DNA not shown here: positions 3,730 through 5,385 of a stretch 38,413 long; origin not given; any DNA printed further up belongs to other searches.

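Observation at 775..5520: Unusual megasynthase layout: KS-AT-DH fused to a C-terminal PPTase, with no internal ACP and a separate 93-aa ACP next door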

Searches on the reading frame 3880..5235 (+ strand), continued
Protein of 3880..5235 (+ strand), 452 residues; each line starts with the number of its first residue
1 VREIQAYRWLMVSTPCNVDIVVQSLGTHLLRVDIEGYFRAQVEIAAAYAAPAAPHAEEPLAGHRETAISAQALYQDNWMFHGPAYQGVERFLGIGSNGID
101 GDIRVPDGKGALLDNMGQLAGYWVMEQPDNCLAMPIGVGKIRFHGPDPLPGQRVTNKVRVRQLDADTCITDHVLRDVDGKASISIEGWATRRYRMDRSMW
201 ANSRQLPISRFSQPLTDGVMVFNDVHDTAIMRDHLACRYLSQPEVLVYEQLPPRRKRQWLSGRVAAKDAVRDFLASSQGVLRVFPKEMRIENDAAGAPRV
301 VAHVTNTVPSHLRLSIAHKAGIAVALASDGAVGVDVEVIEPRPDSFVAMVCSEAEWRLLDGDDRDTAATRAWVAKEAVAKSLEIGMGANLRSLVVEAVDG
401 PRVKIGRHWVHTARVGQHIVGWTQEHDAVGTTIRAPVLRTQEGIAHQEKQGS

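Call 79: search_dna_similar(query=window:3880-5235:+, collection=plasmids, mode=protein, max_rows=25)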
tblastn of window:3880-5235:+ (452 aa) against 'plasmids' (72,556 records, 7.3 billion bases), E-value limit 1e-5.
Records with a match: 6; places in all: 6; records where one place covers at least 80% of the query: 0.
Best place of each record, by identity: <60% 6.
By first word of the organism name: Streptomyces 2; Methylosinus 1; Beijerinckia 1; Rhodobacteraceae 1; Methylocystis 1.
By predicted mobility (MOB-suite, as given by PLSDB): mobilizable 3; non-mobilizable 3.
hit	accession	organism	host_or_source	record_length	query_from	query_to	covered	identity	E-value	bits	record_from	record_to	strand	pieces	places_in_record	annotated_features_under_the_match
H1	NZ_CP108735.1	Streptomyces sp. NBC_00984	-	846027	69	395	72%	34.9%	6e-43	169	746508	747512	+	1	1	beta-ketoacyl synthase N-terminal-like domain-containing protein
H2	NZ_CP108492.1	Streptomyces sp. NBC_01243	-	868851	69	395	72%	34.9%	1e-42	168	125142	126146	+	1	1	beta-ketoacyl synthase N-terminal-like domain-containing protein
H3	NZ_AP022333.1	Methylosinus sp. C49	-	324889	68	399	73%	30.7%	3e-25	116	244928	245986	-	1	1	4'-phosphopantetheinyl transferase superfamily protein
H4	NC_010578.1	Beijerinckia indica subsp. indica ATCC 9039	-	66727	68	405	75%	28.9%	1e-25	117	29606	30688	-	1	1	4'-phosphopantetheinyl transferase superfamily protein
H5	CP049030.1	Rhodobacteraceae bacterium SC52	Apostichopus japonicus,pure ...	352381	79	391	69%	25.6%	5e-8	63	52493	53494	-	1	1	4'-phosphopantetheinyl transferase superfamily protein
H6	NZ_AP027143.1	Methylocystis iwaonis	-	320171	215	386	38%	33.3%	4e-7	61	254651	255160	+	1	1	4'-phosphopantetheinyl transferase superfamily protein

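Call 80: get_annotated_region(hit=H4, flank=14000)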
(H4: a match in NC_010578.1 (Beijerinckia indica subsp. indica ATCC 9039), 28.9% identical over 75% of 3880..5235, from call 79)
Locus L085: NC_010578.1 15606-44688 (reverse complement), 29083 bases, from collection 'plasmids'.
description: Beijerinckia indica subsp. indica ATCC 9039 plasmid pBIND02, complete sequence
organism: Beijerinckia indica subsp. indica ATCC 9039 (NCBI taxid 395963)
taxonomy: Bacteria; Pseudomonadota; Alphaproteobacteria; Hyphomicrobiales; Beijerinckiaceae; Beijerinckia; Beijerinckia indica; Beijerinckia indica subsp. indica ATCC 9039
host: -; source: -; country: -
typing (MOB-suite, as given by PLSDB): non-mobilizable; replicon rep_cluster_499
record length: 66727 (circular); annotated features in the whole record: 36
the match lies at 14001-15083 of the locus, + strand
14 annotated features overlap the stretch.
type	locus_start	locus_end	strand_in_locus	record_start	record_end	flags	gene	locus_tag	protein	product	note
CDS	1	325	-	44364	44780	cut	-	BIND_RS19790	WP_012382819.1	hypothetical protein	-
CDS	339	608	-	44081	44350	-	-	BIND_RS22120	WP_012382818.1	hypothetical protein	-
CDS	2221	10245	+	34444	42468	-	-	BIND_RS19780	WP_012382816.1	type I polyketide synthase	-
CDS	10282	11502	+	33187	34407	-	-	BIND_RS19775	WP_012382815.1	3-oxoacyl-[acyl-carrier-protein] synthase III C-terminal domain-containing protein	-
CDS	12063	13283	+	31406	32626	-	-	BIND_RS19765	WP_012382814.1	3-oxoacyl-[acyl-carrier-protein] synthase III C-terminal domain-containing protein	-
CDS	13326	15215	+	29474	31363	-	-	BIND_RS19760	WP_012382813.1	4'-phosphopantetheinyl transferase superfamily protein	-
CDS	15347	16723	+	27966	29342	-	-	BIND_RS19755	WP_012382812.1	glycosyltransferase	-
CDS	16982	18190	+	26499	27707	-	-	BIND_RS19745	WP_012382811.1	ABC transporter permease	-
CDS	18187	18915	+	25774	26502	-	-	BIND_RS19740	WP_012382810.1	ABC transporter ATP-binding protein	-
CDS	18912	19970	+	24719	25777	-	-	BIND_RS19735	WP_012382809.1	efflux RND transporter periplasmic adaptor subunit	-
CDS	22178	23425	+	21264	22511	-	-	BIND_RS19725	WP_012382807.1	replication initiator protein A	-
CDS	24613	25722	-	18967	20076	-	-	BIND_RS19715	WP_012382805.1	ParB/RepB/Spo0J family partition protein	GO:0007059 - chromosome segregation [Evidence IEA]; GO:0000910 - cytokinesis [Evidence IEA]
CDS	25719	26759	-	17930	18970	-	-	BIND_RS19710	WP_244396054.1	AAA family ATPase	-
CDS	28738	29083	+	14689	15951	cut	-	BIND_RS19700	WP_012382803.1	nucleotide sugar dehydrogenase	GO:0000271 - polysaccharide biosynthetic process [Evidence IEA]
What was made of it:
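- Closest known: ArsA/ArsD type I fatty acid synthase of the Azotobacter vinelandii phenolic-lipid. Same: The B. indica cluster also carries a GT and an ABC exporter (call 80).
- In Ars-type clusters the genomic slot of KS2-AT is held by chain-terminating type III PKS genes (call 80).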

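Call 81: search_protein_families(library=pfam, proteins=[L085:13326-15215:+, L085:2221-10245:+], max_evalue=0.01)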
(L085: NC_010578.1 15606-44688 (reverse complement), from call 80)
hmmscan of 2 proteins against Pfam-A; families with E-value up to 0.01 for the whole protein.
L085:13326-15215:+ (629 aa): 3 families
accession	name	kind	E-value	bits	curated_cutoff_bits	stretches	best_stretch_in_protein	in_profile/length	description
PF01648.25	ACPS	-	1.3e-15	57.8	25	1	508-594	1-94/111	4'-phosphopantetheinyl transferase superfamily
PF14765.12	PS-DH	-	5.7e-11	42.7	23.7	1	217-356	8-152/166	Polyketide synthase dehydratase N-terminal domain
PF22636.2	FlK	-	0.0075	16.8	27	0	319-351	58-90/103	Fluoroacetyl-CoA-specific thioesterase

L085:2221-10245:+ (2674 aa): 9 families
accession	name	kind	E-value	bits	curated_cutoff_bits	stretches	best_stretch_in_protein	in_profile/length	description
PF00109.32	ketoacyl-synt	-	9.5e-65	219.1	20.8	1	686-963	2-252/252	Beta-ketoacyl synthase, N-terminal domain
PF02801.28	Ketoacyl-synt_C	-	6.7e-40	136.2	20.8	1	971-1088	1-118/119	Beta-ketoacyl synthase, C-terminal domain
PF00698.26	Acyl_transf_1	-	1.2e-38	133.8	32.7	1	1265-1546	3-268/319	Acyl transferase domain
PF08659.16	KR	-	1.6e-33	116.6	22.6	1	2391-2615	2-179/180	KR domain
PF03060.21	NMO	-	1.8e-22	80.6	28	2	312-584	2-285/331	Nitronate monooxygenase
PF00106.31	adh_short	-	8.5e-16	58.5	26.6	1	2474-2616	36-184/195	short chain dehydrogenase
PF13561.12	adh_short_C2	-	2e-12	47.6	27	1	2477-2603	34-163/236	Enoyl-(Acyl carrier protein) reductase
PF00550.31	PP-binding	-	3e-11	43.8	20.8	2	2032-2077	3-47/67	Phosphopantetheine attachment site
PF16197.11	KAsynt_C_assoc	-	2.5e-09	38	33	1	1091-1203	1-105/111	Ketoacyl-synthetase C-terminal extension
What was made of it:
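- On Ars-type (Type P) phenolic lipid synthase: For contrast see Beijerinckia L085 (calls 80, 81).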

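Call 91: get_annotated_region(hit=H1, flank=12000)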
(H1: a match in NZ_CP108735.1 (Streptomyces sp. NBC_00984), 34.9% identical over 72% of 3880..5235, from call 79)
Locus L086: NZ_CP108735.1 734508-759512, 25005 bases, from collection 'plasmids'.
description: Streptomyces sp. NBC_00984 plasmid unnamed1, complete sequence
organism: Streptomyces sp. NBC_00984 (NCBI taxid 2903700)
taxonomy: Bacteria; Actinomycetota; Actinomycetes; Kitasatosporales; Streptomycetaceae; Streptomyces; Streptomyces sp. NBC 00984
host: -; source: -; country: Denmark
typing (MOB-suite, as given by PLSDB): mobilizable; relaxase MOBF,MOBP
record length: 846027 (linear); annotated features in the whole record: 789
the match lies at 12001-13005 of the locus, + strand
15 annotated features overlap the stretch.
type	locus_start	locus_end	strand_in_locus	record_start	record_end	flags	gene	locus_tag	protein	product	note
CDS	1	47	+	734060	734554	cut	-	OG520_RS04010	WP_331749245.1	hypothetical protein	-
CDS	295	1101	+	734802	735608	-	-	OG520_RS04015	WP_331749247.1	hypothetical protein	-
CDS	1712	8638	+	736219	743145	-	-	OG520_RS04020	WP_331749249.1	SDR family oxidoreductase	-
CDS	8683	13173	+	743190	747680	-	-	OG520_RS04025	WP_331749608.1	beta-ketoacyl synthase N-terminal-like domain-containing protein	-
CDS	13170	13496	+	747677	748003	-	-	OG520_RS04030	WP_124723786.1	acyl carrier protein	-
CDS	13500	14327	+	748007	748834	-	-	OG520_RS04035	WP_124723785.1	alpha/beta hydrolase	-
CDS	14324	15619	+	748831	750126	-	-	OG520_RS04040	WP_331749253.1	glycosyltransferase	-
CDS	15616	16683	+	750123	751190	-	-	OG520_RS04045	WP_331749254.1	class I SAM-dependent methyltransferase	-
CDS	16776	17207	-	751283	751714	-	-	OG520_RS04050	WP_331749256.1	SgcJ/EcaC family oxidoreductase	-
CDS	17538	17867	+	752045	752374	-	-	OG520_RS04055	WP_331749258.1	transposase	GO:0006313 - DNA transposition [Evidence IEA]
CDS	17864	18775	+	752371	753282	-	-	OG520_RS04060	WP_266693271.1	IS3 family transposase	-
CDS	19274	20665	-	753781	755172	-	-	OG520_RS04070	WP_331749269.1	serine hydrolase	-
CDS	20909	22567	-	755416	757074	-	-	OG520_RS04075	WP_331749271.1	helix-turn-helix domain-containing protein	-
CDS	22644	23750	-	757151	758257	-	menC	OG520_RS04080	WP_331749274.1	o-succinylbenzoate synthase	GO:0009234 - menaquinone biosynthetic process [Evidence IEA]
CDS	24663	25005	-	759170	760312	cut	-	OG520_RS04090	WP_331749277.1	M20 family metallopeptidase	-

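Call 97: search_protein_representatives(protein=window:3880-5235:+)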
Query: 452 residues. Proteins with E-value up to 0.001 (for the whole library): 4561; up to 1e-10: 1319; up to 1e-30: 290. The best 150 are listed.
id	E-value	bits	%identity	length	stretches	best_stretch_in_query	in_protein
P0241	0.0e+00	1016.7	99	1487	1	1-452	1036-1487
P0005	4.1e-119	415.2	48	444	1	2-423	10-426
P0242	2.4e-114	399.5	48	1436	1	2-424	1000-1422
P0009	7.6e-113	394.6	47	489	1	3-424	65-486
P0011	1.3e-111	390.5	46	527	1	4-427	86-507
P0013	3.2e-109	382.6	56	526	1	3-320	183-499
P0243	6.4e-109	381.6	46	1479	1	2-425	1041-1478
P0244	4.8e-108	378.7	45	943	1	3-423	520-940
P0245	3.1e-83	297.0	40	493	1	2-423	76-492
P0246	5.4e-81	289.6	38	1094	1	2-423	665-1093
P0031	1.6e-77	278.1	48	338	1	116-432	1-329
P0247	2.9e-77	277.3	43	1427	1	2-423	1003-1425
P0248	8.8e-77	275.7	41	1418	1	3-424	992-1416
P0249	3.7e-76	273.7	39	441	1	1-424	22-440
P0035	3.0e-74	267.4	40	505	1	3-427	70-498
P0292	4.2e-58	214.1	38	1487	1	2-417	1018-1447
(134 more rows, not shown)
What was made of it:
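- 775..5238 (+): ORF2, 1487 aa: KS2-AT-linker-DH-PPTase. P0241 (1487 aa) is the called product (call 97).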
